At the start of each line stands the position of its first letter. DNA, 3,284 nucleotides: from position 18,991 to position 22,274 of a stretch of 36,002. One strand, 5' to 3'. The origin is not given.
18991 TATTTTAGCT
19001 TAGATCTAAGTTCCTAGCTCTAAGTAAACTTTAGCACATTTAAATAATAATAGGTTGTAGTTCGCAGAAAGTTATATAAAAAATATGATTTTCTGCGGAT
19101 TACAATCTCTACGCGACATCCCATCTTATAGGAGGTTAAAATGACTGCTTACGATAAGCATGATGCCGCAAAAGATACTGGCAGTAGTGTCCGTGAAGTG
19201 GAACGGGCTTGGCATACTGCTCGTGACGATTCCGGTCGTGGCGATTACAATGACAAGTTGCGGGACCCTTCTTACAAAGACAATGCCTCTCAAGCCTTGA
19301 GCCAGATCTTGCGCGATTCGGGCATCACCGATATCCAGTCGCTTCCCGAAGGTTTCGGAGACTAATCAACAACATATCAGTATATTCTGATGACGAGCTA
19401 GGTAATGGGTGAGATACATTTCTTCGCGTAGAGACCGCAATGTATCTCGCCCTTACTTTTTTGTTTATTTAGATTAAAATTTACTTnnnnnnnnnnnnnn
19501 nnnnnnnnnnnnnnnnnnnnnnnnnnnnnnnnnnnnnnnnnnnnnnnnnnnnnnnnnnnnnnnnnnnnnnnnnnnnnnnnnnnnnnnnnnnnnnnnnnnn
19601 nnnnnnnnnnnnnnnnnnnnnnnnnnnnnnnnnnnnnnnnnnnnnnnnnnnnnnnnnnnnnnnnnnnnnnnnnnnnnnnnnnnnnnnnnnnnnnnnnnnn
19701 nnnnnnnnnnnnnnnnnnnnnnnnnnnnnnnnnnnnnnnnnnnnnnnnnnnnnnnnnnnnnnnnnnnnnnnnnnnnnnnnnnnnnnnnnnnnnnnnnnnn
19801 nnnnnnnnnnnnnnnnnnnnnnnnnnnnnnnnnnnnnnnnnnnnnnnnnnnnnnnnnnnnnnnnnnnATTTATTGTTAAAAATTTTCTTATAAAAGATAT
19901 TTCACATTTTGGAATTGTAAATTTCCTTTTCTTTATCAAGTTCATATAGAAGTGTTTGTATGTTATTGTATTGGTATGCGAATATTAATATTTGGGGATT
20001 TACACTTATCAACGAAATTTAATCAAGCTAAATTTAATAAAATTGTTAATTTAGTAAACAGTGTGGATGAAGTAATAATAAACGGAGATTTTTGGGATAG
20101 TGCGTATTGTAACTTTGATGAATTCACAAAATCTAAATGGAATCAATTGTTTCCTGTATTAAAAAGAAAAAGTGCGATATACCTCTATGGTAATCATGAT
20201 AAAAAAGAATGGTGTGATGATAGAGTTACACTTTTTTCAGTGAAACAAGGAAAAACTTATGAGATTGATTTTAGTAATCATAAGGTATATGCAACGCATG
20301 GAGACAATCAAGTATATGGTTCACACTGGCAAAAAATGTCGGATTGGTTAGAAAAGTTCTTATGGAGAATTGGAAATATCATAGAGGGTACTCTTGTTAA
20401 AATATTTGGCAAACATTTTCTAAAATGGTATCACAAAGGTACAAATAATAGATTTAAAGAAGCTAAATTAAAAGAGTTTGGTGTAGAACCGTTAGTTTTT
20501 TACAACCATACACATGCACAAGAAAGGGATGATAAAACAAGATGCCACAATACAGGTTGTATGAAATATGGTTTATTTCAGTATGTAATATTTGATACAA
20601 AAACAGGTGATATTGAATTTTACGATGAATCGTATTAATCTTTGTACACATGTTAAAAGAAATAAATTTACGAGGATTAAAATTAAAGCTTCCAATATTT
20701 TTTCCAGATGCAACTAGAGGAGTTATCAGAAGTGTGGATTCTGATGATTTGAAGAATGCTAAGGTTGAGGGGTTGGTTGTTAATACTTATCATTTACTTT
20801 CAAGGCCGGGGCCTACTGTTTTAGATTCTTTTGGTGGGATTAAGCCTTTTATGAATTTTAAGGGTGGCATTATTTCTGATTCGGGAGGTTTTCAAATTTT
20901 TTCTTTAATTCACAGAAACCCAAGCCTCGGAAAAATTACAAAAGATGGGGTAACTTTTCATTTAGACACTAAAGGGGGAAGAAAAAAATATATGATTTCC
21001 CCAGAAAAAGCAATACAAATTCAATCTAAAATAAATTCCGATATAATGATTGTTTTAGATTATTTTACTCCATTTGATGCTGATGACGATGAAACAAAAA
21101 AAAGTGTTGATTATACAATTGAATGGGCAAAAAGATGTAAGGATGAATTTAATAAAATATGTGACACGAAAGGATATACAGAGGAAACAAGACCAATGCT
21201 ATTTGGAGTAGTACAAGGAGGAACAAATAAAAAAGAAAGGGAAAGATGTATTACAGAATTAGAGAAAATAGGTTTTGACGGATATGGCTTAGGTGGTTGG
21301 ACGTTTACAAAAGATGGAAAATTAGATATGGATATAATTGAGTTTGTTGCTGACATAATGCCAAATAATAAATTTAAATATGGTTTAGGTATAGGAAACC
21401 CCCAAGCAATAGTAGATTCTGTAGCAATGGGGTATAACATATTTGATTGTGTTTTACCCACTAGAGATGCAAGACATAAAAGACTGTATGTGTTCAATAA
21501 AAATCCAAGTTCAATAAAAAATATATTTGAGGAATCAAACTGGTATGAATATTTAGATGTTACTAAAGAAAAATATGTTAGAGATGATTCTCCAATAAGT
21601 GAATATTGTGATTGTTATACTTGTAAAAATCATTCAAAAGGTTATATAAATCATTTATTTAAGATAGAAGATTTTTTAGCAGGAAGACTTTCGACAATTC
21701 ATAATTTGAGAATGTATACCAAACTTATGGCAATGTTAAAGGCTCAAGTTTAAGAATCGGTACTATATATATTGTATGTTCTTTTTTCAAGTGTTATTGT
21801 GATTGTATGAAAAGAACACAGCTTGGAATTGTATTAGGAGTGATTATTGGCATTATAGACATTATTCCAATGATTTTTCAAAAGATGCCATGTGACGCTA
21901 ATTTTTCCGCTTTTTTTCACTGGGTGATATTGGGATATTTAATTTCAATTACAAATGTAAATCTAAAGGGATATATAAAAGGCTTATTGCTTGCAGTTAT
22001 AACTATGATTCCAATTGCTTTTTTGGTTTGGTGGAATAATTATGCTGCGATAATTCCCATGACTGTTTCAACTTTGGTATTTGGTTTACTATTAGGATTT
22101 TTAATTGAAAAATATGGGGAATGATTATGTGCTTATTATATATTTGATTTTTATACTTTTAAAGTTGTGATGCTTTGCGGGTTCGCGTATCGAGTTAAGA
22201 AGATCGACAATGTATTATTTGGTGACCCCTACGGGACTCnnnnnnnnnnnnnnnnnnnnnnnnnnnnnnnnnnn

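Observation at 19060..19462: Self-contained ~52% G+C mini-cassette with a 74-aa ORF, bracketed by matching 5' and 3' inverted repeats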

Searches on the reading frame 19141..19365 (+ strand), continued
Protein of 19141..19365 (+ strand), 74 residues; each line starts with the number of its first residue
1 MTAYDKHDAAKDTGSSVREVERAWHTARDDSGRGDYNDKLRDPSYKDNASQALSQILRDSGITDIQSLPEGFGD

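Call 85: fold_search(model_id=the predicted structure, library=pdb)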
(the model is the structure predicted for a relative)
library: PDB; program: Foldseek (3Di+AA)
matches with E <= 10: 61; with E <= 0.001: 0
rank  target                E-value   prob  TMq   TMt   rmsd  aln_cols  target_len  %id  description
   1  6kf4_G                2.0e+00  0.18  0.34  0.16  12.4        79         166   19  Cryo-EM structure of Thermococcus kodakarensis RNA polymerase (released 2020-07-01)
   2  4hob_B                3.4e+00  0.38  0.36  0.42   6.6        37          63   16  The crystal structure of the Zalpha domain from Cyprinid Herpes virus 3 (released 2013-09-11)
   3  2x4h_B                3.4e+00  0.15  0.36  0.21  10.2        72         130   19  Crystal Structure of the hypothetical protein SSo2273 from Sulfolobus solfataricus (released 2010-07-21)
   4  2wv0_E                3.9e+00  0.47  0.34  0.12   3.3        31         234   19  Crystal structure of the GntR-HutC family member YvoA from Bacillus subtilis (released 2010-01-12)
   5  7bca_A                4.2e+00  0.08  0.27  0.22   9.8        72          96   18  Crystal structure of the HTH DNA binding protein ArdK from R388 plasmid bound to a direct-repeat DNA element (released 2022-07-13)
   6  2x4h_C                4.5e+00  0.13  0.36  0.21  10.2        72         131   19  Crystal Structure of the hypothetical protein SSo2273 from Sulfolobus solfataricus (released 2010-07-21)
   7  3veb_B                4.8e+00  0.05  0.24  0.14  10.7        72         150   12  Crystal Structure of Matp-matS (released 2012-11-21)
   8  6xjf_G                5.2e+00  0.12  0.35  0.25  12.1        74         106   15  X-ray crystal structure of Pyrococcus furiosus general transcription factor TFE-alpha (SeMet labeled protein) (released 2020-07-08)
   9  4hob_D                5.6e+00  0.38  0.36  0.44   2.4        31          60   19  The crystal structure of the Zalpha domain from Cyprinid Herpes virus 3 (released 2013-09-11)
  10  6uu8_FFF              5.6e+00  0.09  0.34  0.11  11.2        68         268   18  E. coli mutant sigma-S transcription initiation complex with a 7-nt RNA ("Fresh" mutant crystal soaked with GTP, UTP (released 2020-08-26)
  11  8gbd_MODEL_1_A        5.9e+00  0.25  0.32  0.37   2.6        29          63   21  Homo sapiens Zalpha mutant - P193A (released 2023-03-22)
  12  8usc_Y                5.9e+00  0.13  0.37  0.08   9.2        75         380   13  Nub1/Fat10-processing human 26S proteasome (released 2024-11-06)
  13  4r1h_A                5.9e+00  0.11  0.35  0.23  10.3        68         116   12  GntR family transcriptional regulator from Listeria monocytogenes (released 2014-08-20)
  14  3k1m_B                5.9e+00  0.10  0.35  0.09  11.7        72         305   12  Crystal Structure of full-length BenM, R156H mutant (released 2010-09-29)
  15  3k1n_B                5.9e+00  0.10  0.35  0.09  11.6        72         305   12  Crystal Structure of full-length BenM (released 2010-09-29)
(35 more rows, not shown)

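Call 92: search_protein_families(library=padloc, proteins=[window:19141-19365:+], max_evalue=0.01)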
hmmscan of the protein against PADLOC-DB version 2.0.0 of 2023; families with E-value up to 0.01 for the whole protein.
window:19141-19365:+ (74 aa): 0 families

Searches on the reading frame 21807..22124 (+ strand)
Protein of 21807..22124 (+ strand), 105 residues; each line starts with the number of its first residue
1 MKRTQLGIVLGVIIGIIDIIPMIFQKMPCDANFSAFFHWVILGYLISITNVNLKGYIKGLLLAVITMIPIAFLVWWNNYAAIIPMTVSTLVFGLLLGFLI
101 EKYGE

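Call 7: search_protein_families(library=pfam, proteins=[window:21807-22124:+], max_evalue=0.1)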
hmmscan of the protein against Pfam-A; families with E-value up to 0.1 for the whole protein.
window:21807-22124:+ (105 aa): 1 family
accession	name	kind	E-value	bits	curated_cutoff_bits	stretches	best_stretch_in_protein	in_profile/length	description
PF06496.16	DUF1097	-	0.038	14.6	24.6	1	3-103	45-140/142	Protein of unknown function (DUF1097)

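Call 8: search_protein_families(library=phrogs, proteins=[window:21807-22124:+], max_evalue=0.01)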
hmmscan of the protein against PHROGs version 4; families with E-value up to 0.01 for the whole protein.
window:21807-22124:+ (105 aa): 0 families

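Call 93: search_protein_families(library=ncbifam, proteins=[window:21807-22124:+], max_evalue=0.001)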
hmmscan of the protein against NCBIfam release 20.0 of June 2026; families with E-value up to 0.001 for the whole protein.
window:21807-22124:+ (105 aa): 0 families
